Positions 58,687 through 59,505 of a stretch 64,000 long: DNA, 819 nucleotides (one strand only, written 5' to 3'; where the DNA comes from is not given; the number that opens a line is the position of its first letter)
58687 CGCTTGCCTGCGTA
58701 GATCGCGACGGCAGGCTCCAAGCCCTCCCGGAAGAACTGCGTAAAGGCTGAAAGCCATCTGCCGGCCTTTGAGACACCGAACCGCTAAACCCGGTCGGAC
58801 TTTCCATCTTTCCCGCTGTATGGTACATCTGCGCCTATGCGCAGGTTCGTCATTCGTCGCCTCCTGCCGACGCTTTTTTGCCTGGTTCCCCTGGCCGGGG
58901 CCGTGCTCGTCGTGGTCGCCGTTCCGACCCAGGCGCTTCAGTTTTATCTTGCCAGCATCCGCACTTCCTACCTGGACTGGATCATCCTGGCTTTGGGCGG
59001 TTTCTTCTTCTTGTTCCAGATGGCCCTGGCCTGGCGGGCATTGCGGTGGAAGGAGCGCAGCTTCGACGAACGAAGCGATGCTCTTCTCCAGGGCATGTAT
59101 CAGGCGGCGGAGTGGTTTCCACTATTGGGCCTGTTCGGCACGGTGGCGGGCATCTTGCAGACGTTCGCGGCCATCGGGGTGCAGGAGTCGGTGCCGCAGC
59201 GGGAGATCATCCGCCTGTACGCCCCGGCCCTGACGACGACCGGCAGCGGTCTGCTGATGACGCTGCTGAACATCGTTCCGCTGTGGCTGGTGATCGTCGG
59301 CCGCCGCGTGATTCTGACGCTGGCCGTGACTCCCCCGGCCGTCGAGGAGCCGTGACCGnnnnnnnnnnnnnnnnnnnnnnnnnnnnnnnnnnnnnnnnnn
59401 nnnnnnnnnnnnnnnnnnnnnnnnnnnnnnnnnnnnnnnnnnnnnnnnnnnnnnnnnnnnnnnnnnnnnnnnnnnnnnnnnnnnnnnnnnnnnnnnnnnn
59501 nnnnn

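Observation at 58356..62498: Divergent Tol-like cluster (ybgC-tolQ-tolR-tolA-like) with a membrane-anchored P-loop protein in the TolB/Pal position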

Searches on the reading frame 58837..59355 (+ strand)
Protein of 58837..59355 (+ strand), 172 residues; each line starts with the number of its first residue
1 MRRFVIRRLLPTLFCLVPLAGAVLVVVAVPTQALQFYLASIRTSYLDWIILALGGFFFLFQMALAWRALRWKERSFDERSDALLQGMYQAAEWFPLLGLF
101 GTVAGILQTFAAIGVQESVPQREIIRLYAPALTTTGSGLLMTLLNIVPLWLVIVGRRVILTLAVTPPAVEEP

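Call 3: search_protein_families(library=pfam, proteins=[window:58837-59355:+], max_evalue=1)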
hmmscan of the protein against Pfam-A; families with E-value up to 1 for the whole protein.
window:58837-59355:+ (172 aa): 3 families
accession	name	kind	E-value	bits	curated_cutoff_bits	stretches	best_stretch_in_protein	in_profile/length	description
PF01618.21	MotA_ExbB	-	3.3e-09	37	22.9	1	77-144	39-106/127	MotA/TolQ/ExbB proton channel family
PF06195.18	DUF996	-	0.05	14.3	31.3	1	19-113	3-95/138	Protein of unknown function (DUF996)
PF16311.10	TMEM100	-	0.058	13.4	34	1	15-79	56-120/133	Transmembrane protein 100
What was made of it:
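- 58837..59355 (+): g2: minimal TolQ/ExbB-like stator subunit (172 aa). It has four hydrophobic segments and a very short cytoplasmic loop. PF01618 at 37 bits against a cutoff of 22.9 (call 3).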

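Call 4: search_protein_families(library=ncbifam, proteins=[window:58837-59355:+], max_evalue=1)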
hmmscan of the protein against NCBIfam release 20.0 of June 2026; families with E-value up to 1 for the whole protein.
window:58837-59355:+ (172 aa): 5 families
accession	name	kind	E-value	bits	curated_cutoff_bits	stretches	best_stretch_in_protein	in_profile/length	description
TIGR02796.1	tolQ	equivalog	1.4e-05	25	221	1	85-141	124-181/216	protein TolQ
TIGR02805.1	exbB2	equivalog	3.4e-05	24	135.35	1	45-147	6-118/138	TonB-system energizer ExbB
NF008066.0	PRK10801.1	equivalog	0.0029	17.1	403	1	94-143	137-186/230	Tol-Pal system protein TolQ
TIGR02797.1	exbB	equivalog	0.016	15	206.2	1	95-139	130-174/211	tonB-system energizer ExbB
NF007722.0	PRK10414.1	equivalog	0.026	14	402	1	95-146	141-192/244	tol-pal system-associated acyl-CoA thioesterase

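Call 5: search_protein_families(library=padloc, proteins=[window:58837-59355:+], max_evalue=1)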
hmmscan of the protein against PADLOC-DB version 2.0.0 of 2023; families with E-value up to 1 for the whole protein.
window:58837-59355:+ (172 aa): 0 families

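Call 13: find_homologous_proteins(query=window:58837-59355:+)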
Query window:58837-59355:+ (172 aa): 1227 proteins with E <= 0.001 among 3404 candidates; the best 120 are listed.
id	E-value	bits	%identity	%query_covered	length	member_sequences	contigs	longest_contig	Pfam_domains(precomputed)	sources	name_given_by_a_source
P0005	1.6e-95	336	91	100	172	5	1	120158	PF01618.22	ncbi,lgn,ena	-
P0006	2.7e-89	316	87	100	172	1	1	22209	PF01618.22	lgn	-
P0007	1.3e-86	307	83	100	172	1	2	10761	PF01618.22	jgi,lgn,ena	-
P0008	3.3e-83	296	81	99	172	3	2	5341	PF01618.22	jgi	-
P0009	1.9e-81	290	81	97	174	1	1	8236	PF01618.22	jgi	jgi:hypothetical protein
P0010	3.1e-79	283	80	100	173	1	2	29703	PF01618.22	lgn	-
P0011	2.4e-74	267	72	99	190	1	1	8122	PF01618.22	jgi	jgi:hypothetical protein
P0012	2.0e-73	264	77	98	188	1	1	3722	PF01618.22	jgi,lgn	jgi:hypothetical protein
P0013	1.4e-72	261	74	98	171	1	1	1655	PF01618.22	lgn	-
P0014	6.7e-71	256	71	100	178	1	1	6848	PF01618.22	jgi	jgi:hypothetical protein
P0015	2.4e-70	254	72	100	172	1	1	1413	PF01618.22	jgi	jgi:MotA/TolQ/ExbB proton channel family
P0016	4.5e-70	253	71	98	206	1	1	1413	PF01618.22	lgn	-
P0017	6.2e-70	253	71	98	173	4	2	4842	PF01618.22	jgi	-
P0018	6.7e-69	249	71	100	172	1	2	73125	PF01618.22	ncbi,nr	ncbi:MAG: MotA/TolQ/ExbB proton channel family protein [Acidobacteria bacterium]|nr:MotA/TolQ/ExbB p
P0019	7.9e-69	249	69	100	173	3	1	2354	PF01618.22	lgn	-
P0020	1.3e-68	248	70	99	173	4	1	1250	PF01618.22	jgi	-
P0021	3.6e-68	247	70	100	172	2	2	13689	PF01618.22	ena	-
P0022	1.1e-67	245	68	97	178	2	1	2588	PF01618.22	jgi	jgi:hypothetical protein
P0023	1.4e-67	245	72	92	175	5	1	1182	PF01618.22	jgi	jgi:hypothetical protein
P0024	4.9e-67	243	70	94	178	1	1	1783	PF01618.22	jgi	jgi:hypothetical protein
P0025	1.2e-66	242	69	100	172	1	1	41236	PF01618.22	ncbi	-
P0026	3.3e-66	240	68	98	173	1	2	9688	PF01618.22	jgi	jgi:hypothetical protein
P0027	1.3e-65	239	63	99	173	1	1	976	PF01618.22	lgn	-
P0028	1.3e-65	239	71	99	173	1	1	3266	PF01618.22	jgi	jgi:hypothetical protein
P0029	2.5e-65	238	66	97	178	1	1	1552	PF01618.22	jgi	jgi:hypothetical protein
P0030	3.9e-65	237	69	98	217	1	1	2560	PF01618.22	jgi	jgi:MotA/TolQ/ExbB proton channel family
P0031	7.0e-65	236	69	97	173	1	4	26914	PF01618.22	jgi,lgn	jgi:hypothetical protein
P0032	4.0e-64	234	65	98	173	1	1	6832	PF01618.22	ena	-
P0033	7.7e-63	230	64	97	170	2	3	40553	PF01618.22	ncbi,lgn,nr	ncbi:MAG: MotA/TolQ/ExbB proton channel family protein [Gemmatales bacterium]|nr:MotA/TolQ/ExbB prot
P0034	6.9e-62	226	64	97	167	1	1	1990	PF01618.22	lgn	-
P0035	7.2e-61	223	66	97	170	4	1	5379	PF01618.22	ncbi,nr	ncbi:hypothetical protein HRbin36_02234 [bacterium HR36]|nr:hypothetical protein HRbin36_02234 [bact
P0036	2.4e-60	221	64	95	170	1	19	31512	PF01618.22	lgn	-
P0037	1.5e-59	219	63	98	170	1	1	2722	PF01618.22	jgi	jgi:hypothetical protein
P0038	3.1e-59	218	64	97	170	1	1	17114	PF01618.22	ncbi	-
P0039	5.7e-59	217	61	97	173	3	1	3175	PF01618.22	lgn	-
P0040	8.1e-59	216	62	96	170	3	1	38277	PF01618.22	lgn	-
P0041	4.1e-57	211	61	99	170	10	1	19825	PF01618.22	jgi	-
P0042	9.1e-57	210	74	77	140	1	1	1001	PF01618.22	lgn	-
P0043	1.1e-56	210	62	100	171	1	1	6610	PF01618.22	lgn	-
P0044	3.7e-56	208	71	81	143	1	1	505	PF01618.22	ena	-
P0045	5.7e-56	207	60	97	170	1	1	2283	PF01618.22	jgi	-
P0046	2.4e-55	205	59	98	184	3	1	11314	PF01618.22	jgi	jgi:hypothetical protein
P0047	6.1e-55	204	59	97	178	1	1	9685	PF01618.22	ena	-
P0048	6.1e-55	204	58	97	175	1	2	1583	PF01618.22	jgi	jgi:hypothetical protein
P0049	7.0e-55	204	60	100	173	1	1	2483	PF01618.22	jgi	jgi:hypothetical protein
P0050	8.7e-55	203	60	95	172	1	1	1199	PF01618.22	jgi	-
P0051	1.4e-54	203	62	95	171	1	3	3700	PF01618.22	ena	-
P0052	1.6e-54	202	57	97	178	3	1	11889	PF01618.22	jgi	jgi:MotA/TolQ/ExbB proton channel family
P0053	1.7e-54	202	61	95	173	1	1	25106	PF01618.22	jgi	jgi:hypothetical protein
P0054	1.8e-54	202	58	100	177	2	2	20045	PF01618.22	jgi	jgi:hypothetical protein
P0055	2.0e-54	202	60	95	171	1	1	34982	PF01618.22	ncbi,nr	ncbi:MAG: MotA/TolQ/ExbB proton channel family protein [Gemmataceae bacterium]|nr:MotA/TolQ/ExbB pro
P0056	2.6e-54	202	57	100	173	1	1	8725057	PF01618.22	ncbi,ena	-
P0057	3.3e-54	201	61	95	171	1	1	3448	PF01618.22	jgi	-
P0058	3.4e-54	201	57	99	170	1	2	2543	PF01618.22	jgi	-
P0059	3.7e-54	201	59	93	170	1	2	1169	PF01618.22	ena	-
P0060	3.7e-54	201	57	99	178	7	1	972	PF01618.22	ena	-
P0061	3.8e-54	201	61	95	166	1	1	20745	PF01618.22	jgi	jgi:hypothetical protein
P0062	4.6e-54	201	58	97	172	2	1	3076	PF01618.22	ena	-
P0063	5.2e-54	201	58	99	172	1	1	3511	PF01618.22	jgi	jgi:hypothetical protein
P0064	5.2e-54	201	56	97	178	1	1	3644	PF01618.22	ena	-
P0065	5.7e-54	201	58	99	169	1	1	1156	PF01618.22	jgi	jgi:hypothetical protein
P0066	6.2e-54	201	60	99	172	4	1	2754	PF01618.22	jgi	jgi:hypothetical protein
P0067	6.8e-54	200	56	99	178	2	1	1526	PF01618.22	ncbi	-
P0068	7.1e-54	200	61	95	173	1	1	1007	PF01618.22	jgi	jgi:hypothetical protein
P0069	9.0e-54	200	58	100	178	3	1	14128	PF01618.22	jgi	jgi:hypothetical protein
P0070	1.1e-53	200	57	97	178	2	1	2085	PF01618.22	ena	-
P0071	1.3e-53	199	57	95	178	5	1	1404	PF01618.22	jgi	jgi:hypothetical protein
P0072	1.3e-53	199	56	97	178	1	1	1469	PF01618.22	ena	-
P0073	1.7e-53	199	60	99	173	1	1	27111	PF01618.22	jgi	jgi:hypothetical protein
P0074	2.1e-53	199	56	97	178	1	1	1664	PF01618.22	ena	-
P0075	2.5e-53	199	58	95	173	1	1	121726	PF01618.22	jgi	jgi:hypothetical protein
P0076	2.7e-53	198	58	97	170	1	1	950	PF01618.22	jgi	jgi:hypothetical protein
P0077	3.1e-53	198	60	95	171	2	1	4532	PF01618.22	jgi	jgi:hypothetical protein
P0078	3.7e-53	198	55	97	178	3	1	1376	PF01618.22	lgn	-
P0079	4.2e-53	198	58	95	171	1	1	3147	PF01618.22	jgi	jgi:hypothetical protein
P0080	4.3e-53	198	57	99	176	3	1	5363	PF01618.22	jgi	jgi:hypothetical protein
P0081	4.4e-53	198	58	99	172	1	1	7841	PF01618.22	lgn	-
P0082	4.8e-53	198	58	100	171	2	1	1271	PF01618.22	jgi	jgi:hypothetical protein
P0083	4.9e-53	198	57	100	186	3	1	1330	PF01618.22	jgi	jgi:hypothetical protein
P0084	4.9e-53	198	57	99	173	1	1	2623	PF01618.22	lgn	-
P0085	5.0e-53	198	57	97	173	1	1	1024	PF01618.22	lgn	-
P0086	5.9e-53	197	60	99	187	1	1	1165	PF01618.22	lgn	-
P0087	5.9e-53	197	58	95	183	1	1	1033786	PF01618.22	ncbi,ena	-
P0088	6.0e-53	197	58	99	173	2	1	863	PF01618.22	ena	-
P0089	6.4e-53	197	58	99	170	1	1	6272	PF01618.22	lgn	-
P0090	6.7e-53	197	60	95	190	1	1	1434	PF01618.22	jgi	jgi:hypothetical protein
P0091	6.9e-53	197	58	95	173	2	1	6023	PF01618.22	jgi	jgi:hypothetical protein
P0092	7.2e-53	197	61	95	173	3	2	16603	PF01618.22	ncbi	-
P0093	7.5e-53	197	56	95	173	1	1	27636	PF01618.22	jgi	jgi:hypothetical protein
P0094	7.7e-53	197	56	97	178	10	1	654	PF01618.22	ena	-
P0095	7.9e-53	197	57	97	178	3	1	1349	PF01618.22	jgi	jgi:hypothetical protein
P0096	9.7e-53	197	60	95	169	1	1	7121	PF01618.22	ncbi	-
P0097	1.1e-52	197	58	97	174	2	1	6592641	PF01618.22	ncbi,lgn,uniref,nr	ncbi:MotA/TolQ/ExbB proton channel family protein [Telmatocola sphagniphila]|uniref:MotA/TolQ/ExbB p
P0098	1.1e-52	196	57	95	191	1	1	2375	PF01618.22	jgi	jgi:uncharacterized membrane protein YfcA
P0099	1.1e-52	196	56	95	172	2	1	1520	PF01618.22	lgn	-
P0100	1.1e-52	196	58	97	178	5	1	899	PF01618.22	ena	-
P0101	1.2e-52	196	57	97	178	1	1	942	PF01618.22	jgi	jgi:MotA/TolQ/ExbB proton channel family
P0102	1.2e-52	196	56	100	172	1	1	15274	PF01618.22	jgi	jgi:hypothetical protein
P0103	1.3e-52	196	57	98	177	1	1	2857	PF01618.22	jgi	jgi:hypothetical protein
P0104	1.4e-52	196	55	99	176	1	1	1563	PF01618.22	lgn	-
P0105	1.5e-52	196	60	95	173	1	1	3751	PF01618.22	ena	-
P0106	1.7e-52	196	56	95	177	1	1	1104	PF01618.22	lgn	-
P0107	1.7e-52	196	57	97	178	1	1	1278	PF01618.22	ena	-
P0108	1.9e-52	196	61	95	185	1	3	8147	PF01618.22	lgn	-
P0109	2.0e-52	196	57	95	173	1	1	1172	PF01618.22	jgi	jgi:hypothetical protein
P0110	2.0e-52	196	57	99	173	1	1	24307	PF01618.22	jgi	jgi:hypothetical protein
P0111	2.1e-52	196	60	95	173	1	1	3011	PF01618.22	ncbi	-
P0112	2.1e-52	196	57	97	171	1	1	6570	PF01618.22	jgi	jgi:hypothetical protein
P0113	2.2e-52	195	55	99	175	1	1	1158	PF01618.22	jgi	jgi:hypothetical protein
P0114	2.3e-52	195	57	100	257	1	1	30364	PF01618.22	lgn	-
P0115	2.5e-52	195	57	99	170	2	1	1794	PF01618.22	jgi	jgi:hypothetical protein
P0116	2.7e-52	195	55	100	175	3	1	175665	PF01618.22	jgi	jgi:hypothetical protein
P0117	2.9e-52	195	57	100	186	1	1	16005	PF01618.22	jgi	jgi:hypothetical protein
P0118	2.9e-52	195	57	99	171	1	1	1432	PF01618.22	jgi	jgi:hypothetical protein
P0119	2.9e-52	195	58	97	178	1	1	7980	PF01618.22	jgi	jgi:MotA/TolQ/ExbB proton channel family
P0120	3.0e-52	195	55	97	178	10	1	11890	PF01618.22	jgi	jgi:hypothetical protein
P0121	3.0e-52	195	60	95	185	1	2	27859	PF01618.22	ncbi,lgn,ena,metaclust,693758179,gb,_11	metaclust:\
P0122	3.1e-52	195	59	96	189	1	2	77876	PF01618.22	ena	-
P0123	3.4e-52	195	57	97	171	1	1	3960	PF01618.22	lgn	-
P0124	3.8e-52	195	56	97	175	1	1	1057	PF01618.22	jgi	jgi:MotA/TolQ/ExbB proton channel family protein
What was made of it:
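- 58837..59355 (+): There are 1227 homologues at E<=0.001; the 120 best are 55-91% identical (call 13).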

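Call 14: find_encoding_contigs(protein=P0097, flank=8000, max_places=2)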
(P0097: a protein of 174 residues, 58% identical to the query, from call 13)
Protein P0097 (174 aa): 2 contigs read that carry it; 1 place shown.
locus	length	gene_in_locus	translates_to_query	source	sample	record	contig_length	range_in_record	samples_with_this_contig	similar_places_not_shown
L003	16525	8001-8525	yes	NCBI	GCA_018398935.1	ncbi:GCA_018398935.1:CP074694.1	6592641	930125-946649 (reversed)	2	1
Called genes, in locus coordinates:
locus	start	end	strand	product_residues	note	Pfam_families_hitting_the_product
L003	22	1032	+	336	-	PF01073:3Beta_HSD, PF01370:Epimerase, PF02719:Polysacc_synt_2, PF04321:RmlD_sub_bind, PF07993:NAD_binding_4, PF13460:NAD_binding_10, PF16363:GDP_Man_Dehyd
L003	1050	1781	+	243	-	PF00483:NTP_transferase, PF12804:NTP_transf_3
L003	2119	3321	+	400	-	PF01142:TruD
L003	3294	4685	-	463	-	PF04734:Ceramidase_alk (faint)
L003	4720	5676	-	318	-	PF13489:Methyltransf_23, PF01209:Ubie_methyltran (weak), PF07021:MetW, PF13649:Methyltransf_25, PF13847:Methyltransf_31, PF08241:Methyltransf_11, PF08242:Methyltransf_12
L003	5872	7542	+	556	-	PF10502:Peptidase_S26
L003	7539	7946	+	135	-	PF13279:4HBT_2, PF03061:4HBT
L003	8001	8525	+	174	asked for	PF01618:MotA_ExbB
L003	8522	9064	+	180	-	-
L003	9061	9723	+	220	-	-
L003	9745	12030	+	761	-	-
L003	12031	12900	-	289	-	PF01259:SAICAR_synt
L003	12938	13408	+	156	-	PF14588:YjgF_endoribonc, PF01042:Ribonuc_L-PSP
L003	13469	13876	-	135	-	-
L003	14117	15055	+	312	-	PF01261:AP_endonuc_2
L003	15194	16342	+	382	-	PF01408:GFO_IDH_MocA, PF02894:GFO_IDH_MocA_C, PF22725:GFO_IDH_MocA_C3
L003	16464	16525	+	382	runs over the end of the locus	PF13439:Glyco_transf_4, PF13579:Glyco_trans_4_4, PF20706:GT4-conflict (weak), PF00534:Glycos_transf_1, PF13692:Glyco_trans_1_4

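Call 15: find_encoding_contigs(protein=P0056, flank=8000, max_places=2)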
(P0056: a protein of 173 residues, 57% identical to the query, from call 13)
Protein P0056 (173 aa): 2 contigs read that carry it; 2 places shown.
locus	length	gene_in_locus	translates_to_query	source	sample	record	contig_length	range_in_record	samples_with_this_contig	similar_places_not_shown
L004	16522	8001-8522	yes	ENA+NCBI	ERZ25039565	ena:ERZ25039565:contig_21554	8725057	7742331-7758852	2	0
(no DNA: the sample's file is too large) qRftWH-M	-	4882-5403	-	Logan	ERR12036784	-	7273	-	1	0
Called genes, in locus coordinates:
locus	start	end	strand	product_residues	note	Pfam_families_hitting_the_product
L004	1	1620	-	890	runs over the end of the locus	PF03200:Glyco_hydro_63 (faint), PF22422:MGH1-like_GH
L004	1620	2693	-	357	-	PF03446:NAD_binding_2, PF03807:F420_oxidored (weak), PF00393:6PGD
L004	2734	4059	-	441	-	PF00069:Pkinase, PF07714:PK_Tyr_Ser-Thr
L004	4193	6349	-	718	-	PF02985:HEAT (faint), PF13646:HEAT_2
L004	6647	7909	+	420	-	-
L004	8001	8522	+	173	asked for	PF01618:MotA_ExbB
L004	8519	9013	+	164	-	-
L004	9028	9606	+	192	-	-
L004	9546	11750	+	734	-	-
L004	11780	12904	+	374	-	PF13567:DUF4131, PF03772:Competence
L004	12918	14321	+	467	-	PF00753:Lactamase_B, PF12706:Lactamase_B_2 (weak)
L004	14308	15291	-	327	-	PF06727:DUF1207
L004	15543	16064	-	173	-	PF00291:PALP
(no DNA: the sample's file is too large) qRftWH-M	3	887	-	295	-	?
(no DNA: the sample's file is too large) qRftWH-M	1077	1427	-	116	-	PF02985:HEAT (faint), PF13646:HEAT_2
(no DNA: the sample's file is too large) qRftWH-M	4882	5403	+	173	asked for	PF01618:MotA_ExbB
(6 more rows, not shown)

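Call 16: find_encoding_contigs(protein=P0018, flank=8000, max_places=2)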
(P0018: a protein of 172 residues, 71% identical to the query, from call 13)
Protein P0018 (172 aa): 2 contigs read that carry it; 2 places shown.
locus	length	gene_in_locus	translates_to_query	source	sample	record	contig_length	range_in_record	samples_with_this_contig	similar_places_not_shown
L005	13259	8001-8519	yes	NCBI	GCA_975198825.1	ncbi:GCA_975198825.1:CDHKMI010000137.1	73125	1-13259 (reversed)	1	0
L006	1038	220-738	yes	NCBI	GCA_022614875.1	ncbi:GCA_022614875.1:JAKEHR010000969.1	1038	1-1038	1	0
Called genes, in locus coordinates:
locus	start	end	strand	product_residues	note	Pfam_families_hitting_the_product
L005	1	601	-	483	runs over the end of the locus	PF00206:Lyase_1, PF10397:ADSL_C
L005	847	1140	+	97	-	-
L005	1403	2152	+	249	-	-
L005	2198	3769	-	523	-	-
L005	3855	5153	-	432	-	PF01011:PQQ (faint), PF13570:Beta-prop_ACSF4 (faint), PF13360:PQQ_2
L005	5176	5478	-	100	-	-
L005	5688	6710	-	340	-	PF13249:SQHop_cyclase_N (faint), PF13243:SQHop_cyclase_C (weak)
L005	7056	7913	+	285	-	PF00795:CN_hydrolase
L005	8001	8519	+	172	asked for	PF01618:MotA_ExbB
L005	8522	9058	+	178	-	-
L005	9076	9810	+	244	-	-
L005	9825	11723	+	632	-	-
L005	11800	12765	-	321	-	PF00291:PALP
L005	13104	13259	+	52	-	?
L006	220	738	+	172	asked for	PF01618:MotA_ExbB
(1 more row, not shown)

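Call 21: find_related_loci(query=A2, collection=genome_contigs, flank=10000)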
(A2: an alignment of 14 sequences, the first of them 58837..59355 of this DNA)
Query A2 (172 aa) in genome_contigs; peptide patterns used: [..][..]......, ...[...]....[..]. (x = any residue, [..] = any of these).
440 stretches matched a pattern; 206 encode a relative of the query (tblastn E <= 1e-3); the best 80 are kept; 80 distinct loci.
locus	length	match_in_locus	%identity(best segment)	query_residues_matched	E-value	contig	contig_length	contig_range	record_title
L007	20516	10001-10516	91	1-172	7e-101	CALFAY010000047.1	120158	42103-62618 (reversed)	MAG: uncultured planctomycete isolate H1_Bin_Bin_101_sub_1 genome assembly, contig: c_000000049677, whole genome shotgun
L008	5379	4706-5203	66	1-166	5e-67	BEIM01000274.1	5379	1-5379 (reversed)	Bacterium HR36 DNA, contig: NODE_4596_274, isolate: HRbin36, whole genome shotgun sequence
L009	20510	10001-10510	61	1-170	4e-63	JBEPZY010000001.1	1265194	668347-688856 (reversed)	MAG: Gemmatales bacterium isolate 03V1_S199.semibin_refined.050_sub NODE_2_length_1265194_cov_13.848812, whole genome sh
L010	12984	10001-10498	61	1-166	5e-60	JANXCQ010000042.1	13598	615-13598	MAG: Gemmatales bacterium isolate SKYB77 NODE_42_length_13598_cov_44.008653, whole genome shotgun sequence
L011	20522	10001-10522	53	1-170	5e-58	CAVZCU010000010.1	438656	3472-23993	MAG: uncultured Gemmataceae bacterium isolate MFD00822.bin.2.119 genome assembly, contig: contig_31313, whole genome sho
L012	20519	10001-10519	56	1-172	6e-58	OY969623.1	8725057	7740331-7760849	MAG: uncultured Gemmataceae bacterium isolate MFD06742.bin.c.1 genome assembly, chromosome: 1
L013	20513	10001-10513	54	1-167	1e-57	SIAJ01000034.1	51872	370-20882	MAG: Gemmataceae bacterium isolate Baikal-deep-G171 BACOMB-C2545, whole genome shotgun sequence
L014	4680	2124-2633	56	1-166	5e-57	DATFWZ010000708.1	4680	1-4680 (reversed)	MAG TPA_asm: Gemmataceae bacterium isolate SMAG_U9504 k141_11920690, whole genome shotgun sequence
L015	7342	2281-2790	55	1-166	2e-56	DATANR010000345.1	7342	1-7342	MAG TPA_asm: Gemmataceae bacterium isolate SMAG_U7024 k141_744844, whole genome shotgun sequence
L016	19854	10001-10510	55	1-166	1e-55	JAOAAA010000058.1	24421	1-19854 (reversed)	MAG: Gemmataceae bacterium isolate SKW135 NODE_58_length_24421_cov_4.241702, whole genome shotgun sequence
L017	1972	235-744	56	1-166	6e-56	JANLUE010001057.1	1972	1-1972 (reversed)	MAG: Gemmataceae bacterium isolate OTE_25_concoct_364 OTE_25_k141_2161260, whole genome shotgun sequence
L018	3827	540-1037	55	1-168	2e-54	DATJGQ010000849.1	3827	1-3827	MAG TPA_asm: Gemmataceae bacterium isolate SMAG_U15490 k141_6142856, whole genome shotgun sequence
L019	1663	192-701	54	1-166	3e-56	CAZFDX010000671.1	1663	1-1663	MAG TPA_asm: uncultured Alcaligenaceae bacterium isolate binchicken_co23_91 genome assembly, contig: k141_827656, whole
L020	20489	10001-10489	57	1-163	9e-55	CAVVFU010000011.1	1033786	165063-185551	MAG: uncultured Gemmataceae bacterium isolate MFD01716.bin.3.101 genome assembly, contig: contig_26956, whole genome sho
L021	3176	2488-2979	57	1-166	4e-54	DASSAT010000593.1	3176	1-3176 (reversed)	MAG TPA_asm: Fimbriiglobus sp. isolate SMAG_U873 k141_719321, whole genome shotgun sequence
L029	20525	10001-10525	49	1-171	3e-52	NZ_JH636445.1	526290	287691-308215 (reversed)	Zavarzinella formosa DSM 19928 Scaffold7, whole genome shotgun sequence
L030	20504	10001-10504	54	1-168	1e-51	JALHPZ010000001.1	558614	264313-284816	MAG: Gemmataceae bacterium isolate bin.39_sub c_000000000046, whole genome shotgun sequence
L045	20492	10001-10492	55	1-167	4e-50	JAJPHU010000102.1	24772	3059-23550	MAG: Planctomycetota bacterium isolate Centralia_MAG_199 k107_28103702, whole genome shotgun sequence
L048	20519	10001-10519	53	1-171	5e-50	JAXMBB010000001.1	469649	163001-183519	MAG: Gemmataceae bacterium isolate STL-PLA25 C2.149.fa-1, whole genome shotgun sequence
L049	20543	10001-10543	49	1-172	5e-50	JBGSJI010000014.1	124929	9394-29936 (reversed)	MAG: Limnoglobus sp. isolate JTS-AC153 k141_1481267, whole genome shotgun sequence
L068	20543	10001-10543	49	1-172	7e-49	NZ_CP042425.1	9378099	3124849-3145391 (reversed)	Limnoglobus roseus strain PX52 chromosome, complete genome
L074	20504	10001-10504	52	1-168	2e-48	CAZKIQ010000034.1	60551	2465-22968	MAG TPA_asm: uncultured Alcaligenaceae bacterium isolate SRP287051_co1_48 genome assembly, contig: NODE_1018_length_6055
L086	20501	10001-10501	53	1-171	2e-47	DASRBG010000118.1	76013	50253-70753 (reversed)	MAG TPA_asm: Gemmataceae bacterium isolate SMAG_U9921 k141_81471, whole genome shotgun sequence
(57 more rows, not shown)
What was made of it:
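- Found in 206 GTDB species loci (call 21). It was found in 206 GTDB species loci (call 21), with identity ranging smoothly from 91% down to 48% among the 80 best loci.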
